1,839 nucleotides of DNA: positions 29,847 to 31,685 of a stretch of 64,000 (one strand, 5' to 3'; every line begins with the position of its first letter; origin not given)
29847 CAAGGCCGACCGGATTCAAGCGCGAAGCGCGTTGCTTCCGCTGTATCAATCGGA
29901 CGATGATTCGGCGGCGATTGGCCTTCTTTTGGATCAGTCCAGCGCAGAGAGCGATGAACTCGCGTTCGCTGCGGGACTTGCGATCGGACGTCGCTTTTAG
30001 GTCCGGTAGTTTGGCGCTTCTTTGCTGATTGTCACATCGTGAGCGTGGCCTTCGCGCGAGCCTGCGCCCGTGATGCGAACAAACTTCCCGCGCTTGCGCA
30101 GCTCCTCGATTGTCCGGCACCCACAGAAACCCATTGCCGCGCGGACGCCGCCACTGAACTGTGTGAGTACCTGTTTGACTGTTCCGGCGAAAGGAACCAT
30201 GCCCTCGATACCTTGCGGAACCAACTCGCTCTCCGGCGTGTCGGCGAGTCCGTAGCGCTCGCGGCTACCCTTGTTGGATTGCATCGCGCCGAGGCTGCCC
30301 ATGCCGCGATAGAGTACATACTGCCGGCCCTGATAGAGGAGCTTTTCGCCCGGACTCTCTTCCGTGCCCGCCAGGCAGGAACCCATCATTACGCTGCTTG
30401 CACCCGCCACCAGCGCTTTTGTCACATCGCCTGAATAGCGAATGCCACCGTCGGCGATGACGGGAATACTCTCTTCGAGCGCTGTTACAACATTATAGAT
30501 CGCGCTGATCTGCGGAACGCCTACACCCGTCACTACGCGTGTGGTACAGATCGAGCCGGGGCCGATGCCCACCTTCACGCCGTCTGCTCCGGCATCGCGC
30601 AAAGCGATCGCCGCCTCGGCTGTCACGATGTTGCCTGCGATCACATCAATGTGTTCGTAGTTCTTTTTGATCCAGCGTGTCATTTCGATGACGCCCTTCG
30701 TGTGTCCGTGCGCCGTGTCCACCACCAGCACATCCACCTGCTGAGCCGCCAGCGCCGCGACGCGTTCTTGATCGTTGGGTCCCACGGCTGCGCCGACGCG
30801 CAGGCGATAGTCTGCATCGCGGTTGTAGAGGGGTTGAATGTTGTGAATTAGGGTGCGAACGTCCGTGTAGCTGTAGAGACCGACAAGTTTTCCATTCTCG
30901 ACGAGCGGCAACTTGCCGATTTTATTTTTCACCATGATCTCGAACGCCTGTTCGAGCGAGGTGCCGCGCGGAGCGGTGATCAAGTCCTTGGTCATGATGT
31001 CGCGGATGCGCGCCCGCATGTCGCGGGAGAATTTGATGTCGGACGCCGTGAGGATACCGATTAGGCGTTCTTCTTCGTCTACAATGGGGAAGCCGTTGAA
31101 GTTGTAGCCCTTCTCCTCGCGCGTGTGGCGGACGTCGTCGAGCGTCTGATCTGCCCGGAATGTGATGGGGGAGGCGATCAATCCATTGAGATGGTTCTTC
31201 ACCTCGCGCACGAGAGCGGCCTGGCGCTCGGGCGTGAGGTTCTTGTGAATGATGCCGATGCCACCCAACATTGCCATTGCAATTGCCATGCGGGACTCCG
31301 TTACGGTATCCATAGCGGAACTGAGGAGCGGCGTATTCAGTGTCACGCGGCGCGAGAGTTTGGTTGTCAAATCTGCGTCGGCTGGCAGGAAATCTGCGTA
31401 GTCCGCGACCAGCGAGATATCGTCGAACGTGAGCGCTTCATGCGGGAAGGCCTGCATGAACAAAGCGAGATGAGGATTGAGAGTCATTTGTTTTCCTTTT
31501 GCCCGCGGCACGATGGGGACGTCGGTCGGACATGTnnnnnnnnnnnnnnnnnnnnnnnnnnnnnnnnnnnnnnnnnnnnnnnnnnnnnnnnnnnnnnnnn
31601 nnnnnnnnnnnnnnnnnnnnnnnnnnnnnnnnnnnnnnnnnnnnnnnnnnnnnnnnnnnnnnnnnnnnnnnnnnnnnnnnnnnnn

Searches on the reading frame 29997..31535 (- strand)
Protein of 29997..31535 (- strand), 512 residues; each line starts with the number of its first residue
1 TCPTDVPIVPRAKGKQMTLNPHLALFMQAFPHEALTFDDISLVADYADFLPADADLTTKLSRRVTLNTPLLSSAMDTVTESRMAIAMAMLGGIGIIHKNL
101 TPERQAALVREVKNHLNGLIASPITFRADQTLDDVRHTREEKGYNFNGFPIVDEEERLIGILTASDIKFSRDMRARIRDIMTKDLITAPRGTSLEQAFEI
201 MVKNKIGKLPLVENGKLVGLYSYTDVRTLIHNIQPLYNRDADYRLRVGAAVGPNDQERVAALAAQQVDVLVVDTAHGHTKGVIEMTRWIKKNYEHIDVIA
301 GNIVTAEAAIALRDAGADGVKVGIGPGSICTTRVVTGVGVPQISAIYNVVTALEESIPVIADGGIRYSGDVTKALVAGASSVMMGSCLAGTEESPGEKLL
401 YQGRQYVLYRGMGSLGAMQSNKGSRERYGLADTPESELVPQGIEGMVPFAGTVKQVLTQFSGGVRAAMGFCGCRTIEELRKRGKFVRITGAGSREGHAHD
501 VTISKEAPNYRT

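Call 64: search_protein_families(library=ncbifam, proteins=[window:29997-31535:-], max_evalue=0.00001)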
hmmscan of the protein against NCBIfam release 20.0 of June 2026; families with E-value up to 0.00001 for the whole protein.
window:29997-31535:- (512 aa): 22 families
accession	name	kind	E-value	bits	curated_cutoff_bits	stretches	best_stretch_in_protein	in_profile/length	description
TIGR01302.1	IMP_dehydrog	equivalog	1.6e-165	551.4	481.5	1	34-480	1-449/450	IMP dehydrogenase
NF005311.0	PRK06843.1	equivalog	2.2e-114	382.6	779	2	239-501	136-400/404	inosine 5-monophosphate dehydrogenase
NF005869.0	PRK07807.1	equivalog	3.2e-86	290.3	549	1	29-499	7-475/479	GuaB1 family IMP dehydrogenase-related protein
NF052358.1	GMPRedGuaB1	equivalog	4.2e-86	290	675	1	29-498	7-474/479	GMP reductase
NF005493.0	PRK07107.1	equivalog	4.5e-82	276.2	585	1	33-506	8-496/502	IMP dehydrogenase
TIGR01303.1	IMP_DH_rel_1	equivalog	1.4e-72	245.1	562.75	1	31-498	8-472/475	GuaB1 family IMP dehydrogenase-related protein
NF003470.0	PRK05096.1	equivalog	1.2e-54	185.7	397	1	217-489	72-337/347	GMP reductase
TIGR01305.1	GMP_reduct_1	equivalog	2.6e-49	168.1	492.15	1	244-489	97-336/343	GMP reductase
NF003966.0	PRK05458.1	equivalog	7.6e-48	163.5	344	1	250-481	94-311/327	GMP reductase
TIGR01306.1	GMP_reduct_2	equivalog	1.5e-41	143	465.65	1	253-414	93-256/321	GMP reductase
TIGR01304.1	IMP_DH_rel_2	equivalog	9.8e-30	104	342.1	2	262-401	148-299/365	GuaB3 family IMP dehydrogenase-related protein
NF041552.1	TF_PrdR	equivalog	5.3e-11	41.5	795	1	150-228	41-123/577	sigma-54 dependent transcriptional regulator PrdR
NF011447.0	PRK14869.2-3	equivalog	9.1e-10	37.7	522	1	171-230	64-124/540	putative manganese-dependent inorganic diphosphatase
NF008398.0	PRK11197.1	subfamily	2.5e-08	33.1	376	1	287-387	238-331/381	L-lactate dehydrogenase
NF011440.0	PRK14869.1-2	equivalog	6.7e-08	31.6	746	0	124-167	253-294/541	putative manganese-dependent inorganic diphosphatase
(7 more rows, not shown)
